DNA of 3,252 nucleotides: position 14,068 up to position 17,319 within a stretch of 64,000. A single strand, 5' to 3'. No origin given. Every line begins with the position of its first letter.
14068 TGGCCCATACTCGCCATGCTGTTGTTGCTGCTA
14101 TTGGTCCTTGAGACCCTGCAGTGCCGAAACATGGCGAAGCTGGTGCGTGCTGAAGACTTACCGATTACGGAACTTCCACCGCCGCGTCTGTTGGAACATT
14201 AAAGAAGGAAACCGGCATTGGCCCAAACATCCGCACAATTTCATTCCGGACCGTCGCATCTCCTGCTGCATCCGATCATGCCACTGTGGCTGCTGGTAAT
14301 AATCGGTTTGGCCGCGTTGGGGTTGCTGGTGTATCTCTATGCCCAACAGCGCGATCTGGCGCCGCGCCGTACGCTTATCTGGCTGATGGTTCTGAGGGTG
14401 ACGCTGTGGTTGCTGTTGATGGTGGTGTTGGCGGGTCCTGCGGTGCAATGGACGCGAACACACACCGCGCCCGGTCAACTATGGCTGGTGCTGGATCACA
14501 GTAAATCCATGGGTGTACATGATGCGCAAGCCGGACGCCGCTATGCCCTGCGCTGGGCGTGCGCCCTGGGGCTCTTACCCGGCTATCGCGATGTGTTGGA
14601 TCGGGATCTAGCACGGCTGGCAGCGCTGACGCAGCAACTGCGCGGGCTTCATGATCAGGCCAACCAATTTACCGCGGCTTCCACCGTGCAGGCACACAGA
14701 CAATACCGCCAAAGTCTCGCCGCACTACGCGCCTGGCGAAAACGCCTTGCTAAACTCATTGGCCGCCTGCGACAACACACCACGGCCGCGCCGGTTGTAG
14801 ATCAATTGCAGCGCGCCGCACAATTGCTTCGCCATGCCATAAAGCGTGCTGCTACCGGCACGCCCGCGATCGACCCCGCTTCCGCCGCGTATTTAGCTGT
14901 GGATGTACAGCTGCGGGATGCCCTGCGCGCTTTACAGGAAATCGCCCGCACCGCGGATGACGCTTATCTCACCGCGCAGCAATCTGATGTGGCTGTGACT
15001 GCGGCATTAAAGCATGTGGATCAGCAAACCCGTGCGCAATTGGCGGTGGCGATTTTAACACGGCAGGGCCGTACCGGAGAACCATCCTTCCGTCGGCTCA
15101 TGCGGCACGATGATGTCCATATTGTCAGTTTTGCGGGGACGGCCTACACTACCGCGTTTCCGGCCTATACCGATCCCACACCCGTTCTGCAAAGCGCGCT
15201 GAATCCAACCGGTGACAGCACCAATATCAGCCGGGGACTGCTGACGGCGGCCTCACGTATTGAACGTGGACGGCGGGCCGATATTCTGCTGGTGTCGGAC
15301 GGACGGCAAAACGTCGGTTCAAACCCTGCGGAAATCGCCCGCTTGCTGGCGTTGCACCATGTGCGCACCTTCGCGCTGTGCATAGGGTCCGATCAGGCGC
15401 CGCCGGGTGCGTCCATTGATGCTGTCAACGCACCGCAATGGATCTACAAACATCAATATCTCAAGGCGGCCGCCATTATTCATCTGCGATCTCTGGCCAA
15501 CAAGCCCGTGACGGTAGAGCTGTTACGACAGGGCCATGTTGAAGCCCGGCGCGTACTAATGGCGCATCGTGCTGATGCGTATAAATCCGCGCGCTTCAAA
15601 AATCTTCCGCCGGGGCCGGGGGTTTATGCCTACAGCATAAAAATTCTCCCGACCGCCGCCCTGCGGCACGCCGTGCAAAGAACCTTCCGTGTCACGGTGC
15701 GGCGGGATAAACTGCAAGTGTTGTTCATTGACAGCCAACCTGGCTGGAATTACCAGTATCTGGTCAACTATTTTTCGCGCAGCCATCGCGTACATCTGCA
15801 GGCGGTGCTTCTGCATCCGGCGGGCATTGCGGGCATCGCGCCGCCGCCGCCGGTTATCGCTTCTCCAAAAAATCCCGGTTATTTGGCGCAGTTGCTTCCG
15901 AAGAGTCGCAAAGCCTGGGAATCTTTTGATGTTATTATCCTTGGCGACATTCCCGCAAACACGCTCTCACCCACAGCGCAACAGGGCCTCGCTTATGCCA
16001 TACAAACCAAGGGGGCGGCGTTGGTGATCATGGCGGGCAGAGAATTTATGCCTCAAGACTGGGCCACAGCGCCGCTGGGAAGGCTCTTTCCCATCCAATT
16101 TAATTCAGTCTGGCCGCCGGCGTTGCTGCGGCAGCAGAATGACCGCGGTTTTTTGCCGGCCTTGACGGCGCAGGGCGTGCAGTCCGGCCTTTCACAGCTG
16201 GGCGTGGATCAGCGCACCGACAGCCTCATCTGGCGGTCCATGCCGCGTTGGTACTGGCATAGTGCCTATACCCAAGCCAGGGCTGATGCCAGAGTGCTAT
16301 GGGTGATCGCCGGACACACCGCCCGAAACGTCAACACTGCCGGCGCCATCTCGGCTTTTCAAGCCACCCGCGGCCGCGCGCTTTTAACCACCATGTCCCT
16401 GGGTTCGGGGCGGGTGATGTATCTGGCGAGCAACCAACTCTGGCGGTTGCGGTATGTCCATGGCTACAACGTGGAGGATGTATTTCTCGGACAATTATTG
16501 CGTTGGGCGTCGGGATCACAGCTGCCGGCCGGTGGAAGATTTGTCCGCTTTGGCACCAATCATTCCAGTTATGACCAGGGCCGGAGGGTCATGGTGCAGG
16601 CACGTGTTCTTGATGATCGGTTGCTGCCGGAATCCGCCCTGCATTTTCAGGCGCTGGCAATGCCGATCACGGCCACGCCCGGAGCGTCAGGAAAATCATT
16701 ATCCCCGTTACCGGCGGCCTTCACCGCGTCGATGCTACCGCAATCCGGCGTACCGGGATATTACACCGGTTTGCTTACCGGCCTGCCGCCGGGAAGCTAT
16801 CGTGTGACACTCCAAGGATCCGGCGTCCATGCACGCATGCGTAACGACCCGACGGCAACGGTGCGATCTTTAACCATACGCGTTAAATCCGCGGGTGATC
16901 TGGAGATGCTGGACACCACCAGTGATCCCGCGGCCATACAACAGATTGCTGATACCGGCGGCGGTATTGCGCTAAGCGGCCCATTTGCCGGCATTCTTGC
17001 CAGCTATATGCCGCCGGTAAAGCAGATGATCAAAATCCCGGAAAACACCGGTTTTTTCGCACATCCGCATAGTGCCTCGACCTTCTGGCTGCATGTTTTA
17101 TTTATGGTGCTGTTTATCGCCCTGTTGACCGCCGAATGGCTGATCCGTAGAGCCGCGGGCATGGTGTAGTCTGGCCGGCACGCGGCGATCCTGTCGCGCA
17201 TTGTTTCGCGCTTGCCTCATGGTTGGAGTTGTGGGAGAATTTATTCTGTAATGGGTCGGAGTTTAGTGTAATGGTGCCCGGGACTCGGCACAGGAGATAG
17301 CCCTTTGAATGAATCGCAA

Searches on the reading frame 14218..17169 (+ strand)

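Call 81: search_protein_families(library=pfam, proteins=[window:14218-17169:+], max_evalue=0.00001)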
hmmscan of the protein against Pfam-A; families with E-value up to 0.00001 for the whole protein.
window:14218-17169:+ (983 aa): 1 family
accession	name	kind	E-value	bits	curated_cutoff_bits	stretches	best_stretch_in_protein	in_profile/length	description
PF13519.12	VWA_2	-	2.3e-06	28.6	27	0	270-362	18-106/107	von Willebrand factor type A domain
